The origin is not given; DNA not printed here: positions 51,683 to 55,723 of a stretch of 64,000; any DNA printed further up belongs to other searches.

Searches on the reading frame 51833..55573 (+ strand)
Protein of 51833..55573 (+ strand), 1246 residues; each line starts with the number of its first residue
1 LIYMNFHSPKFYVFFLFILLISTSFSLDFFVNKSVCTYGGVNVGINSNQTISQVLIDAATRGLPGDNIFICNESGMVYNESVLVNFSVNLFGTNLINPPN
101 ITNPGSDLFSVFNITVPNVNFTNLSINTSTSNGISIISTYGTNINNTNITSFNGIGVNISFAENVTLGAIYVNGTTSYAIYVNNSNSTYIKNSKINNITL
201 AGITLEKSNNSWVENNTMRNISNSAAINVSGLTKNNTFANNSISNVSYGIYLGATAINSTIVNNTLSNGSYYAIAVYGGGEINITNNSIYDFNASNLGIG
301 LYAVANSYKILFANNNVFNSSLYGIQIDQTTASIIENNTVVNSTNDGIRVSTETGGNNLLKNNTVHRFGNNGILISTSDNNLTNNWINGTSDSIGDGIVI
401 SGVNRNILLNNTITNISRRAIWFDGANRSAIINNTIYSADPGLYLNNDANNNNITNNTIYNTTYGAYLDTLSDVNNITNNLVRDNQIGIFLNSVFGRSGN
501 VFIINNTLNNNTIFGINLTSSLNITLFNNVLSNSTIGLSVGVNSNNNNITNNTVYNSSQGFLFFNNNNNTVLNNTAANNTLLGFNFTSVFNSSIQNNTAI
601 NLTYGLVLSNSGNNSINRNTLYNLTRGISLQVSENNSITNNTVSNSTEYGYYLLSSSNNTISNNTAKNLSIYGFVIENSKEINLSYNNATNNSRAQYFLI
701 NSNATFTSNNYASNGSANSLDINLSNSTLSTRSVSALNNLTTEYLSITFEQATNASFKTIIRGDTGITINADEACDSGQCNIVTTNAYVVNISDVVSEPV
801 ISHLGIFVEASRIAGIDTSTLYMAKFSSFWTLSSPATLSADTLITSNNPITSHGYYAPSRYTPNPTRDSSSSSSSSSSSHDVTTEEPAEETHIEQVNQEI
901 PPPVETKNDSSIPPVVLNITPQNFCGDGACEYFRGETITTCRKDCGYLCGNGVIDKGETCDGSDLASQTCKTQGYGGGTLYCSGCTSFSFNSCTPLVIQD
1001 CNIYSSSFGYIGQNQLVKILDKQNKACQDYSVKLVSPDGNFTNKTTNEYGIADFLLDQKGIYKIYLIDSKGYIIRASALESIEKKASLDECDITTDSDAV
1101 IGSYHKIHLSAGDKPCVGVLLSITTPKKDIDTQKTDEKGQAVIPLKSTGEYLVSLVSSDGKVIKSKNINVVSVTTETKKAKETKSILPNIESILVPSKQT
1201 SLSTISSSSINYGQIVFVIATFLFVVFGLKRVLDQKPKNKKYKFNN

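Call 64: find_homologous_proteins(query=window:51833-55573:+, max_evalue=1e-30)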
Query window:51833-55573:+ (1246 aa): 8 proteins with E <= 1e-30 among 8000 candidates.
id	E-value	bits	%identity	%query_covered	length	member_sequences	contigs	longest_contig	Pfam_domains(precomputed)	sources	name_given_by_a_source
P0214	0.0e+0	2601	100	98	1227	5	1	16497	PF13229.13,PF05048.20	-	-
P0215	2.1e-76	276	43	35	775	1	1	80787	PF13229.13,PF05048.20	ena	-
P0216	2.9e-43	166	37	14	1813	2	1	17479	PF13229.13,PF12708.13,PF17957.8,PF05048.20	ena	-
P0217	2.5e-42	163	34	49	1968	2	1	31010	PF13229.13,PF05048.20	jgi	-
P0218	6.1e-38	149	33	35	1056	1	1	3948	PF13229.13,PF05048.20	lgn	-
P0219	2.5e-37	147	30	43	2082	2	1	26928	PF13229.13,PF05048.20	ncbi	-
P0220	4.5e-37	146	29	66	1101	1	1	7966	PF13229.13,PF05048.20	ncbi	-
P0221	5.7e-32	129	36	33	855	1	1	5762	PF13229.13,PF05048.20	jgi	-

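Call 65: find_encoding_contigs(protein=P0215, flank=10000, max_places=3)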
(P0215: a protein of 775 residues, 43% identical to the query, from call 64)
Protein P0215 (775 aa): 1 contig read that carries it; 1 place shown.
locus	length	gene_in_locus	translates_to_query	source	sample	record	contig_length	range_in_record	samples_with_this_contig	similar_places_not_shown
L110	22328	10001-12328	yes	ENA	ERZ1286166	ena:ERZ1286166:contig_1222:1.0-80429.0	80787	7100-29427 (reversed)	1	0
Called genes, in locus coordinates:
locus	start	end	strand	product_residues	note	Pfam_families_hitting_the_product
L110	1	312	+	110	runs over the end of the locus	PF01282:Ribosomal_S24e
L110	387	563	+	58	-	PF01599:Ribosomal_S27 (weak)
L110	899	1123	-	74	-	-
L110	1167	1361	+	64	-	-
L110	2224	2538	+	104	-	-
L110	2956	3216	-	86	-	-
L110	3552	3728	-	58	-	-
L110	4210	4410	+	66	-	-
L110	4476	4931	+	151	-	-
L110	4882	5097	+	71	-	-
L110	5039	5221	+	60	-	-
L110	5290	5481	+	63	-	-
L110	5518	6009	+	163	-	-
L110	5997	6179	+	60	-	-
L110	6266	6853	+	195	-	-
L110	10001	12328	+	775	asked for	PF05048:NosD, PF13229:Beta_helix, PF05048:NosD (weak), PF13229:Beta_helix (weak), PF05048:NosD, PF13229:Beta_helix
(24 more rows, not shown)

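Call 66: find_encoding_contigs(protein=P0216, flank=10000, max_places=3)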
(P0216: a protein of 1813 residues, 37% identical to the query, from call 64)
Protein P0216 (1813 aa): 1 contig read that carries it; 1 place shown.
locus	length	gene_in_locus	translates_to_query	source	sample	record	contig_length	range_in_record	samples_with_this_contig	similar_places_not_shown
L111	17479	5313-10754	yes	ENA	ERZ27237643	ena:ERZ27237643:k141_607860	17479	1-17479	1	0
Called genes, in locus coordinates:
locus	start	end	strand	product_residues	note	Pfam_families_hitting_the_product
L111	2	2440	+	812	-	?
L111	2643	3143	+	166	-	-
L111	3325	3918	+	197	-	-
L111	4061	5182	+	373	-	PF05048:NosD, PF13229:Beta_helix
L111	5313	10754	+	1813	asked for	PF05048:NosD, PF13229:Beta_helix, PF05048:NosD, PF13229:Beta_helix, PF05048:NosD, PF13229:Beta_helix, PF05048:NosD, PF13229:Beta_helix, +14 more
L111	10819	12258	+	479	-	PF01609:DDE_Tnp_1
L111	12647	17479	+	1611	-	?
